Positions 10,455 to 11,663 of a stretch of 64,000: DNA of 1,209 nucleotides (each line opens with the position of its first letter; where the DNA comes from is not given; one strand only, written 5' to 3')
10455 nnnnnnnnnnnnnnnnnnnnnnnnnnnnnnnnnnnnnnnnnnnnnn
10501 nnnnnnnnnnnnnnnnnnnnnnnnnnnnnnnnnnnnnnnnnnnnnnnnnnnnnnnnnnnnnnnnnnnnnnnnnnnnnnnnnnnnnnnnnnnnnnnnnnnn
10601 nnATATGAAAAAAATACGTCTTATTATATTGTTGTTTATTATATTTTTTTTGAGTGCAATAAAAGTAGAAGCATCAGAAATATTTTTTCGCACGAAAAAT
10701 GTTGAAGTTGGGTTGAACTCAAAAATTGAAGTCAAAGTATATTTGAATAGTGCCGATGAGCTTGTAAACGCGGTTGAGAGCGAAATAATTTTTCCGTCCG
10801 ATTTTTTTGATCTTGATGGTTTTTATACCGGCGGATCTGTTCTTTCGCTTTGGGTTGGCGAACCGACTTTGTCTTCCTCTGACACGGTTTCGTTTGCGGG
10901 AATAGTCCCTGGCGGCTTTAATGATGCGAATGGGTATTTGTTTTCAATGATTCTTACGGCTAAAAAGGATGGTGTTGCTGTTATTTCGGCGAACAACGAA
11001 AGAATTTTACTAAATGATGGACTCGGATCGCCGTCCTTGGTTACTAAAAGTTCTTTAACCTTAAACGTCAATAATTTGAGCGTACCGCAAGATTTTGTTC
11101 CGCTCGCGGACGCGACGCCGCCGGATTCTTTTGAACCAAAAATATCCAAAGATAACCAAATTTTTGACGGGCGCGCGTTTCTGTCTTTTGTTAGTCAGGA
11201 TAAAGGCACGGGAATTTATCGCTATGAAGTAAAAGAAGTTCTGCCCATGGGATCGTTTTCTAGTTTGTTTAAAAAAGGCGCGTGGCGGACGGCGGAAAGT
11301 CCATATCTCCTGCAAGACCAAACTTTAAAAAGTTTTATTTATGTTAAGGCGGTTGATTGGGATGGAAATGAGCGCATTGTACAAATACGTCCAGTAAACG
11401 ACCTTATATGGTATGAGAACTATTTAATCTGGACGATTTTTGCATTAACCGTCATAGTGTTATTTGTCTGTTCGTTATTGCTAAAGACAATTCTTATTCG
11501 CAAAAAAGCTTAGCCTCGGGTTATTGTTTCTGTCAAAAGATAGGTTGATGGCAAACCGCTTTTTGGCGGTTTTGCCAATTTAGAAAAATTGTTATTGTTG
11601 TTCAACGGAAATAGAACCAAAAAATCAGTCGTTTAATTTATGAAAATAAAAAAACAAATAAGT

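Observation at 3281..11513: Cell-surface locus: giant beta-helix-like protein, a dockerin protein and a cohesin-like anchored protein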

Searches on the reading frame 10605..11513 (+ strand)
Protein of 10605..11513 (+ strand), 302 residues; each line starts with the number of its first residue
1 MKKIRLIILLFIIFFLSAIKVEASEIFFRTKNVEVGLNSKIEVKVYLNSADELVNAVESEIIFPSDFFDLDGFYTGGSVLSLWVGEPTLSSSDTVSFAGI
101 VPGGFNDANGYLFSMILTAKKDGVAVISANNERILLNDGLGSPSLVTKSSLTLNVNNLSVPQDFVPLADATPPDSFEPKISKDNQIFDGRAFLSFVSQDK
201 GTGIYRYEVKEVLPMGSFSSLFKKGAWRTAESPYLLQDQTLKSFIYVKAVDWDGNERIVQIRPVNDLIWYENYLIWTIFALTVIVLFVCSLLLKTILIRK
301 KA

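Call 3: search_protein_families(library=pfam, proteins=[window:10605-11513:+], max_evalue=1)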
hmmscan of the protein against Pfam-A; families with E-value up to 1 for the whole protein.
window:10605-11513:+ (302 aa): 0 families

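Call 4: search_protein_families(library=ncbifam, proteins=[window:10605-11513:+], max_evalue=1)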
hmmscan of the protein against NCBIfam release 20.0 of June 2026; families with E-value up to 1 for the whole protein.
window:10605-11513:+ (302 aa): 0 families

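Call 9: search_solved_structures(query=window:10605-11513:+, max_evalue=10, show_alignments=2)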
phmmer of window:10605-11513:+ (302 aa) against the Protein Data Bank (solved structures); distinct sequences matched with E-value up to 10: 4.
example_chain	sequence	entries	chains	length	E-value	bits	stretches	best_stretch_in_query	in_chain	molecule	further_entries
6aij_A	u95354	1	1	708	0.33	13.2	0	71-101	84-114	Cyclomaltodextrin glucanotransferase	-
3wms_A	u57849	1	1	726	0.39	13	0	71-101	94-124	Alpha-cyclodextrin glucanotransferase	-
6l2h_A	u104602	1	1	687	0.54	12.5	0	71-101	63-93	Alpha-cyclodextrin glucanotransferase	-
4jcl_A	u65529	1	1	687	0.81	11.9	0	71-101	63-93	Cyclomaltodextrin glucanotransferase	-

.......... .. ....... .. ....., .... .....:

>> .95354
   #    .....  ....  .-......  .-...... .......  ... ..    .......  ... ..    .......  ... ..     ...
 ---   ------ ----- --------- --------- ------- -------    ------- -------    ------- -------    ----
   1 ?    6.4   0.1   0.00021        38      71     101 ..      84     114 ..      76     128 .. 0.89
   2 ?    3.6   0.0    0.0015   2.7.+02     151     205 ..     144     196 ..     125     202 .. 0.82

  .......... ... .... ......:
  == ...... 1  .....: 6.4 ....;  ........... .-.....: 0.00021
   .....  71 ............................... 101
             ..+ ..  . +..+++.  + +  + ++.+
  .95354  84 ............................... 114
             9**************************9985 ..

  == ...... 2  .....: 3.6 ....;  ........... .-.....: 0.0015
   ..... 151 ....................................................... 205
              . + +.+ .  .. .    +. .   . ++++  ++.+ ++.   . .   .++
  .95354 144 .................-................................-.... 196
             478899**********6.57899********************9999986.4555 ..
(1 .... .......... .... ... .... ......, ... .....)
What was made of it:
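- On Cohesin (Pfam PF00963): Phmmer against PDB gives no cohesin (call 9).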

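Call 11: find_homologous_proteins(query=window:10605-11513:+, max_evalue=0.001)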
Query window:10605-11513:+ (302 aa): 116 proteins with E <= 0.001 among 1611 candidates.
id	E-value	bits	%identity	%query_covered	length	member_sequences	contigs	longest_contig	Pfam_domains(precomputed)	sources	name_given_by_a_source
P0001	1.1e-192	656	100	100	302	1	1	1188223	-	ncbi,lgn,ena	-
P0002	1.9e-100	354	56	100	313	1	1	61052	-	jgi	jgi:hypothetical protein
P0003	6.8e-96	339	53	98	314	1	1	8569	-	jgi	jgi:hypothetical protein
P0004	2.1e-83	298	51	94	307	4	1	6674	-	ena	-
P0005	7.6e-83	296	49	93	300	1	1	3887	-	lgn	-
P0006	6.5e-79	283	49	91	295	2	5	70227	-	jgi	jgi:hypothetical protein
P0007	1.6e-69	252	45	95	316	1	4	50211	-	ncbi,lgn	-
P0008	5.0e-69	251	46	83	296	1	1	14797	-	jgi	jgi:hypothetical protein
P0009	8.6e-65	237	43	98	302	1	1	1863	-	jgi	-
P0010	5.8e-63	231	39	99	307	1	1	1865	-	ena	-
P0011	4.1e-61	225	41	94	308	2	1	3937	-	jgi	-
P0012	6.5e-61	224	38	89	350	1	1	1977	-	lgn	-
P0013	1.0e-60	223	39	90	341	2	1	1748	-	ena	-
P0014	6.7e-59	217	40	89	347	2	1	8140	-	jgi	jgi:hypothetical protein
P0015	1.3e-58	216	38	94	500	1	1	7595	PF13366.13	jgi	-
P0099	1.9e-25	108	30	100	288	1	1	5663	PF00963.25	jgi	jgi:hypothetical protein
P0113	6.7e-12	63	28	39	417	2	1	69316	PF00963.25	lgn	-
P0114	7.4e-7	47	28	56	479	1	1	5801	PF00963.25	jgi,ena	-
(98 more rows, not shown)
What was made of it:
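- On Cohesin (Pfam PF00963): P0099, P0113 and P0114 carry PF00963 (call 11).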

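Call 13: search_protein_families(library=pfam, alignment_id=A1, max_evalue=0.01)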
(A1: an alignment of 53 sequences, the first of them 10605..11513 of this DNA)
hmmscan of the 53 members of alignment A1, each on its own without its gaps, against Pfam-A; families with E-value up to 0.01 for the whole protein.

A. member 1, window:10605-11513:+ (302 aa): 0 families

B. families by the number of members that match (of 53 scanned): 3 families
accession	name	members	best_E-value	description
PF00963.24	Cohesin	6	2.9e-06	Cohesin domain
PF24893.1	DUF7743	4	4.9e-07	Domain of unknown function (DUF7743)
PF01222.22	ERG4_ERG24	1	0.0039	Ergosterol biosynthesis ERG4/ERG24 family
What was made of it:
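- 10605..11513 (+): P5: membrane-anchored cohesin protein. It has a signal peptide (residues 1-23), a cohesin domain (residues 24-156, nt 10674-11072), a linker with a DxxPPExF motif, an FN3-like domain (residues 179-261, nt 11139-11387) and a TM helix (residues 273-301, nt 11421-11507). 6 of 53 relatives hit Pfam Cohesin (call 13).
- On Cohesin (Pfam PF00963): 6 of 53 family members hit Pfam Cohesin, best E 2.9e-6 (call 13).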

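Call 14: search_solved_structures(query=A1, max_evalue=1, show_alignments=3)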
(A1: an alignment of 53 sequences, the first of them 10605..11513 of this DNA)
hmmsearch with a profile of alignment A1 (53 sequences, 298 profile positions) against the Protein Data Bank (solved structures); distinct sequences matched with E-value up to 1: 3.
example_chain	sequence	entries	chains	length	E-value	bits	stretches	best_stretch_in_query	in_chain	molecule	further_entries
5aoz_A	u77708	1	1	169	0.013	17.8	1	21-78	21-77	PUTATIVE CELLULOSOMAL SCAFFOLDIN PROTEIN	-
5m2o_A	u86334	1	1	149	0.037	16.3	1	25-78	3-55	Putative cellulosomal scaffoldin protein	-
5m2s_A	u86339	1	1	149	0.07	15.4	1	24-77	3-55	Putative cellulosomal scaffoldin protein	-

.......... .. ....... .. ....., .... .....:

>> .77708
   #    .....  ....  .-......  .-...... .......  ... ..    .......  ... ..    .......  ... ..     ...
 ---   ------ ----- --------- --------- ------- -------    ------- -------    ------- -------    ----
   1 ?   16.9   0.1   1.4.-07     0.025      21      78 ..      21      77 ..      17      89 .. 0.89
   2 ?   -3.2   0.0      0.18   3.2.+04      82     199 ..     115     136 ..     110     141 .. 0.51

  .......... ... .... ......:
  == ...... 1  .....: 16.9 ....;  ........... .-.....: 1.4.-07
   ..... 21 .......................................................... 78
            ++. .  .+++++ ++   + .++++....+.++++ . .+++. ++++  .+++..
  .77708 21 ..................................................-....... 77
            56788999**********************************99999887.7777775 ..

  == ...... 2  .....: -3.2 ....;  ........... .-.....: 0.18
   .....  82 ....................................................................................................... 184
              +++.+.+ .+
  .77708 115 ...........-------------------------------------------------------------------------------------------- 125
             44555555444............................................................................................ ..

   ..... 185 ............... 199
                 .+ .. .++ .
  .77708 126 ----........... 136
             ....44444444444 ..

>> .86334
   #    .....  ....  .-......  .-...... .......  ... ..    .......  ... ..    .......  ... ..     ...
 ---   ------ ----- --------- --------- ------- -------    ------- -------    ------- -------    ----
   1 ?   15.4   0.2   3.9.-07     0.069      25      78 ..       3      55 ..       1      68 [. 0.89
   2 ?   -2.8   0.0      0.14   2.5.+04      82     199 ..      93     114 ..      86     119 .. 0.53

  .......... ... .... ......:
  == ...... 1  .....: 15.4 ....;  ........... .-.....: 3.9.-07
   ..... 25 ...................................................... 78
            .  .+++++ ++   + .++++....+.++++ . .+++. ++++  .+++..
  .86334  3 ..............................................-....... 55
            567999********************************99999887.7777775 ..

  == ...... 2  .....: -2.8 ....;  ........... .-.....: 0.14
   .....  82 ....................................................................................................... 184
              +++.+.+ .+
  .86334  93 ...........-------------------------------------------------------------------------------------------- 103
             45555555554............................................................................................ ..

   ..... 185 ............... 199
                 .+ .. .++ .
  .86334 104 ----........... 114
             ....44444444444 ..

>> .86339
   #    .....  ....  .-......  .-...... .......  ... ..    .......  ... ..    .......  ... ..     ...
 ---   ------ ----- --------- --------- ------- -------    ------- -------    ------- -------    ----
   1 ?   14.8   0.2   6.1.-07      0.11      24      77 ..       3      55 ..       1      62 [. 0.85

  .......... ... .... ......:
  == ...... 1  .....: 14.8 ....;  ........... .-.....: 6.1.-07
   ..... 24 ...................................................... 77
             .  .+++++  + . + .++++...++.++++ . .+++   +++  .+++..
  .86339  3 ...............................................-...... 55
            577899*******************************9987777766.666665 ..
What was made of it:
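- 10605..11513 (+): The family profile hits only cohesins in PDB (call 14).
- On Cohesin (Pfam PF00963): The family profile's only PDB hits are R. flavefaciens cohesins, E 0.013-0.07 (call 14).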

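Call 17: find_encoding_contigs(protein=P0001, flank=10000, max_places=3)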
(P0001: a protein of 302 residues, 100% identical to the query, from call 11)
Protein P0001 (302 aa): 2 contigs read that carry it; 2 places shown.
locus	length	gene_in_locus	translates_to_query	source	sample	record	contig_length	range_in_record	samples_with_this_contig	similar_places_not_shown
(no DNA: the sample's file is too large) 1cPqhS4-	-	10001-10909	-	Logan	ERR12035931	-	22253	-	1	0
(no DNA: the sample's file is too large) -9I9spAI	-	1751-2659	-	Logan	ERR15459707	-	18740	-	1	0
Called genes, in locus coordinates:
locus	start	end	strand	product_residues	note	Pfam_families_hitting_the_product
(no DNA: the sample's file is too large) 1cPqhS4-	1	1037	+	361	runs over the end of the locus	PF00512:HisKA, PF02518:HATPase_c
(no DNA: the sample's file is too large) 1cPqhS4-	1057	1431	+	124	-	PF00072:Response_reg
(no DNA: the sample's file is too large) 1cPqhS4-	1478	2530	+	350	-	-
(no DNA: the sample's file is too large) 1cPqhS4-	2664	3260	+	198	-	-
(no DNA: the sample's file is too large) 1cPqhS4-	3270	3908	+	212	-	-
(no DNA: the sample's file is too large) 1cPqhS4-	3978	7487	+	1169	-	-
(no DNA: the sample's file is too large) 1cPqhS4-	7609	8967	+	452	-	-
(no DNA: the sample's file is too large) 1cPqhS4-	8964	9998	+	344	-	-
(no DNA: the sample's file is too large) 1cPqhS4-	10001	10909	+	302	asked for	-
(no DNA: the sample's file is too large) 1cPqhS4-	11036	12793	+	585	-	PF00664:ABC_membrane, PF00005:ABC_tran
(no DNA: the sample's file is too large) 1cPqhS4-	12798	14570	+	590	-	PF00664:ABC_membrane, PF00005:ABC_tran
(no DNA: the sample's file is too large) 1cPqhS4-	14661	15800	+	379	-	PF00188:CAP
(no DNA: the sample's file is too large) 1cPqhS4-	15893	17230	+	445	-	-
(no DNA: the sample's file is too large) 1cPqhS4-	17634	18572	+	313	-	?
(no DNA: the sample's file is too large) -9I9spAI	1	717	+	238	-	?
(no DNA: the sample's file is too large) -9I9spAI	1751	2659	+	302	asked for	-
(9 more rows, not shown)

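Call 21: predict_structure(alignment_id=A1)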
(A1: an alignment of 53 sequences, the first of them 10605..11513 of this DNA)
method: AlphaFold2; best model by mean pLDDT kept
length: 302 residues; sequences in the alignment: 53
mean_pLDDT: 95.2   pTM: 0.81
mean pLDDT of the five models: 95.2, 95.1, 94.8, 94.5, 94.2
residues with pLDDT >= 90: 281; 70-90: 20; 50-70: 1; < 50: 0
segments of 3 or more residues with pLDDT < 50: none
pLDDT, mean of each block of 10 residues (from residue 1): 91 86 93 95 97 97 98 95 96 98 96 97 98 97 96 92 81 97 98 96 96 95 95 97 98 97 96 96 98 95 89
secondary structure, 60 per line:
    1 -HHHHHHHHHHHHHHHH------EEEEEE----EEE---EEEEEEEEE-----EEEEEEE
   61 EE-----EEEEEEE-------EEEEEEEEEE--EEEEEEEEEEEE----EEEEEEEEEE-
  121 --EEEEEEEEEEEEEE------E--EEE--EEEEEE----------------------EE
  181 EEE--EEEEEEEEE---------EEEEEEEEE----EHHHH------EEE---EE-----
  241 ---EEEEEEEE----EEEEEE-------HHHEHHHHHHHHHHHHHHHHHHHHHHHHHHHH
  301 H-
elements in order: H2-17 E24-29 E34-36 E40-48 E54-62 E68-74 E82-91 E94-105 E110-119 E123-136 E146-148 E151-156 E179-183 E186-194 E204-212 H218-221 E228-230 E244-251 E256-261 H273-301
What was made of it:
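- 10605..11513 (+): AF2 pLDDT 95.2, pTM 0.81 (call 21).
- On Cohesin (Pfam PF00963): The AF2 model has pLDDT 95 (call 21).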

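Call 23: find_related_loci(query=A2, collection=genome_contigs, flank=10000)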
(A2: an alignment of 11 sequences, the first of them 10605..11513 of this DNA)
Query A2 (302 aa) in genome_contigs; peptide patterns used: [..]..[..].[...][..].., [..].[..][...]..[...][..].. (x = any residue, [..] = any of these).
600 stretches matched a pattern (row limit reached: there are more); 179 encode a relative of the query (tblastn E <= 1e-3); the best 80 are kept; 80 distinct loci.
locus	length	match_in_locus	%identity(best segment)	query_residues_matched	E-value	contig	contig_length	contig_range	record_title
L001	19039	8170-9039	45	3-289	3e-74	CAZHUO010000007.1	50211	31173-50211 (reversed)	MAG TPA_asm: uncultured Gammaproteobacteria bacterium isolate SRP263991_co5_609 genome assembly, contig: NODE_1455_lengt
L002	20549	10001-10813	41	1-277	1e-64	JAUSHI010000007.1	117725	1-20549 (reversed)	MAG: bacterium isolate E14_metabat.bin.18 E14_k141_1338291, whole genome shotgun sequence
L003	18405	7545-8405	41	9-299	2e-62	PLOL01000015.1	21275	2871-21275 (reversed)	MAG: Patescibacteria group bacterium isolate bog_1341 73.20120700_S3X.70_contig_4217, whole genome shotgun sequence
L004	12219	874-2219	37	9-294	2e-61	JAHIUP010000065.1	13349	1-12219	MAG: Patescibacteria group bacterium isolate MM_PC_MetaG.mb.3 MM_PC_MetaG.mb.3_k141_1822736, whole genome shotgun sequen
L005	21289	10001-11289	38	12-294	8e-61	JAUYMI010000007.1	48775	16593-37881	MAG: bacterium isolate C24_metabat.bin.8 C24_k141_160060, whole genome shotgun sequence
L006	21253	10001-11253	38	8-276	2e-60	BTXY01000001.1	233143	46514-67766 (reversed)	MAG: Candidatus Microsyncoccus archaeolyticus PMX.50 DNA, sequence1, whole genome shotgun sequence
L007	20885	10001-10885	39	1-300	2e-60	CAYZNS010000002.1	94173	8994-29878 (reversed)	MAG TPA_asm: uncultured Candidatus Saccharibacteria bacterium isolate binchicken_co21_230 genome assembly, contig: NODE_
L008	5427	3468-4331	38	7-300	2e-60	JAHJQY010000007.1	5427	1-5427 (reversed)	MAG: Patescibacteria group bacterium isolate OS_PC_MetaG.mb.122 OS_PC_MetaG.mb.122_k141_156309, whole genome shotgun seq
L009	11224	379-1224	38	7-288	9e-59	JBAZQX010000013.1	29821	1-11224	MAG: Candidatus Doudnabacteria bacterium isolate SO_2017_SWC_9 scaffold_1325_c1_LP-4_2017, whole genome shotgun sequence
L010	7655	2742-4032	36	13-302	2e-58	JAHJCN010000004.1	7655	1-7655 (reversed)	MAG: Patescibacteria group bacterium isolate Modern_marine.mb.308 Modern_marine.mb.308_k141_85653, whole genome shotgun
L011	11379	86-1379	39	6-273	1e-57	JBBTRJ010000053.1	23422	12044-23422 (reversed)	MAG: Patescibacteria group bacterium isolate H52-bin123_1 H52_bin123_1_000000000053, whole genome shotgun sequence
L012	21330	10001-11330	38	1-294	5e-57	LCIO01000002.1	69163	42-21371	MAG: Candidatus Wolfebacteria bacterium GW2011_GWA1_44_24 UW50_C0002, whole genome shotgun sequence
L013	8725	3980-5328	37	1-301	8e-57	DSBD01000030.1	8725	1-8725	MAG TPA_asm: Candidatus Vogelbacteria bacterium isolate SpSt-1164 Ga0129302_1004887, whole genome shotgun sequence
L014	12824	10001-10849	38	10-296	3e-55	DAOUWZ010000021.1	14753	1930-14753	MAG TPA_asm: bacterium isolate CSMAG_888 CSMAG_888_k141_161872_length_14753_cov_27.1165, whole genome shotgun sequence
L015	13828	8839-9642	37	4-272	7e-55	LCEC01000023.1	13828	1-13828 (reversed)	MAG: Parcubacteria group bacterium GW2011_GWB1_42_6 UV34_C0023, whole genome shotgun sequence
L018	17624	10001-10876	33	3-297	7e-54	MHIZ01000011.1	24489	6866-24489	MAG: Candidatus Colwellbacteria bacterium RIFCSPLOWO2_02_FULL_44_20b rifcsplowo2_02_scaffold_2191, whole genome shotgun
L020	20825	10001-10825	37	7-294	8e-53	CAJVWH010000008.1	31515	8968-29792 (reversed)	TPA_asm: uncultured bacterium isolate DRR093004_bin.40_MetaBAT_v2.12.1_MAG genome assembly, contig: NODE_860_length_3151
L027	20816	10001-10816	35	1-270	6e-51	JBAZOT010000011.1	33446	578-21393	MAG: Patescibacteria group bacterium isolate SO_2017_SWC_12 scaffold_1125_c1_LP-4_2017, whole genome shotgun sequence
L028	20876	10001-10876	34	2-276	4e-50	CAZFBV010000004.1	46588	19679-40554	MAG TPA_asm: uncultured Gammaproteobacteria bacterium isolate SRP170004_co1_568 genome assembly, contig: NODE_947_length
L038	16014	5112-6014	33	3-300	1e-47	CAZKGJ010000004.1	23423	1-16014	MAG TPA_asm: uncultured Candidatus Saccharibacteria bacterium isolate SRP093762_co1_98 genome assembly, contig: NODE_130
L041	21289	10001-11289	36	1-271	3e-47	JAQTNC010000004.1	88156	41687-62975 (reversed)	MAG: Patescibacteria group bacterium isolate STA_55 NODE_531_length_88156_cov_6.912256_Sandtown_A, whole genome shotgun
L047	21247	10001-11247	35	1-276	1e-45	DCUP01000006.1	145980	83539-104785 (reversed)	MAG TPA_asm: Patescibacteria group bacterium UBA2211 UBA2211_contig_11687, whole genome shotgun sequence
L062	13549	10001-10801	34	1-263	2e-40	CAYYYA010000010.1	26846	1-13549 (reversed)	MAG TPA_asm: uncultured Gammaproteobacteria bacterium isolate SRP298887_co1_32 genome assembly, contig: NODE_1503_length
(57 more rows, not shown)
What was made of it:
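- Tried and rejected: It was redone with 11 sequences (call 23).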

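Call 25: fold_search(model_id=the predicted structure, library=pdb)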
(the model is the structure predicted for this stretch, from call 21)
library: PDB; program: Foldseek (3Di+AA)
matches with E <= 10: 1774; with E <= 0.001: 115
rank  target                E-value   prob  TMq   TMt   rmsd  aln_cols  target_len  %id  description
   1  2w1n                  2.6e-11  1.00  0.37  0.48  20.8       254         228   14  cohesin and fibronectin type-III double module construct from the Clostridium perfringens glycoside hydrolase GH84C (released 2009-02-03)
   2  2vo8                  4.6e-08  1.00  0.39  0.82   2.3       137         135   17  Cohesin module from Clostridium perfringens ATCC13124 family 33 glycoside hydrolase. (released 2008-09-02)
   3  3kcp_A                1.3e-07  1.00  0.38  0.38  18.9       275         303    8  Crystal structure of interacting Clostridium thermocellum multimodular components (released 2010-02-09)
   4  2jh2_A                1.4e-07  1.00  0.36  0.76   3.3       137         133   14  X-ray crystal structure of a cohesin-like module from Clostridium perfringens (released 2007-11-06)
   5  4fl4_I                2.2e-07  1.00  0.37  0.37  19.9       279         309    8  Scaffoldin conformation and dynamics revealed by a ternary complex from the Clostridium thermocellum cellulosome (released 2012-06-27)
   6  6kgd_A                3.0e-07  1.00  0.39  0.77   2.7       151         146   12  Crystal structure of CaDoc0917(R49D)-CaCohA2 complex at pH 8.0 (released 2020-07-08)
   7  6kgc_A                4.5e-07  1.00  0.39  0.78   2.2       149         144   11  Crystal structure of CaDoc0917(R49D)-CaCohA2 complex at pH 5.4 (released 2020-07-08)
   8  6kgf_C                7.5e-07  1.00  0.39  0.75   3.2       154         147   12  Crystal structure of CaDoc0917(R16D)-CaCohA2 complex at pH 8.2 (released 2020-07-08)
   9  6kge_A                8.7e-07  1.00  0.37  0.74   3.1       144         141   10  Crystal structure of CaDoc0917(R16D)-CaCohA2 complex at pH 5.5 (released 2020-07-08)
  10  4fl4_C                9.6e-07  1.00  0.39  0.39  19.5       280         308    9  Scaffoldin conformation and dynamics revealed by a ternary complex from the Clostridium thermocellum cellulosome (released 2012-06-27)
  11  4dh2_A                1.0e-06  1.00  0.36  0.64   3.5       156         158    8  Crystal structure of Coh-OlpC(Cthe_0452)-Doc435(Cthe_0435) complex: A novel type I Cohesin-Dockerin complex from Clost (released 2012-11-28)
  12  5lxv_C                1.1e-06  1.00  0.36  0.59   3.8       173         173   11  Crystal structure of Ruminococcus flavefaciens scaffoldin C cohesin in complex with a dockerin from an uncharacterized (released 2016-10-19)
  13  5lxv_A                1.3e-06  1.00  0.36  0.59   3.7       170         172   11  Crystal structure of Ruminococcus flavefaciens scaffoldin C cohesin in complex with a dockerin from an uncharacterized (released 2016-10-19)
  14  4dh2_C                1.4e-06  1.00  0.36  0.65   3.5       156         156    9  Crystal structure of Coh-OlpC(Cthe_0452)-Doc435(Cthe_0435) complex: A novel type I Cohesin-Dockerin complex from Clost (released 2012-11-28)
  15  4ums                  1.6e-06  1.00  0.38  0.69   5.3       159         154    9  The crystal structure of the seventh ScaB type I cohesin from Pseudobacteroides cellulosolvens (released 2015-05-06)
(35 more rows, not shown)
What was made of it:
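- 10605..11513 (+): In Foldseek against PDB the top 49 hits are all cohesins: 2w1n cohesin+FN3 at E 2.6e-11, and 2vo8 at TM 0.82 with rmsd 2.3 A (call 25).
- On Cohesin (Pfam PF00963): The top 49 Foldseek PDB hits are all cohesins at probability 1.00, with TM up to 0.82 and rmsd 2.2-2.3 A for the closest single-cohesin matches (call 25).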
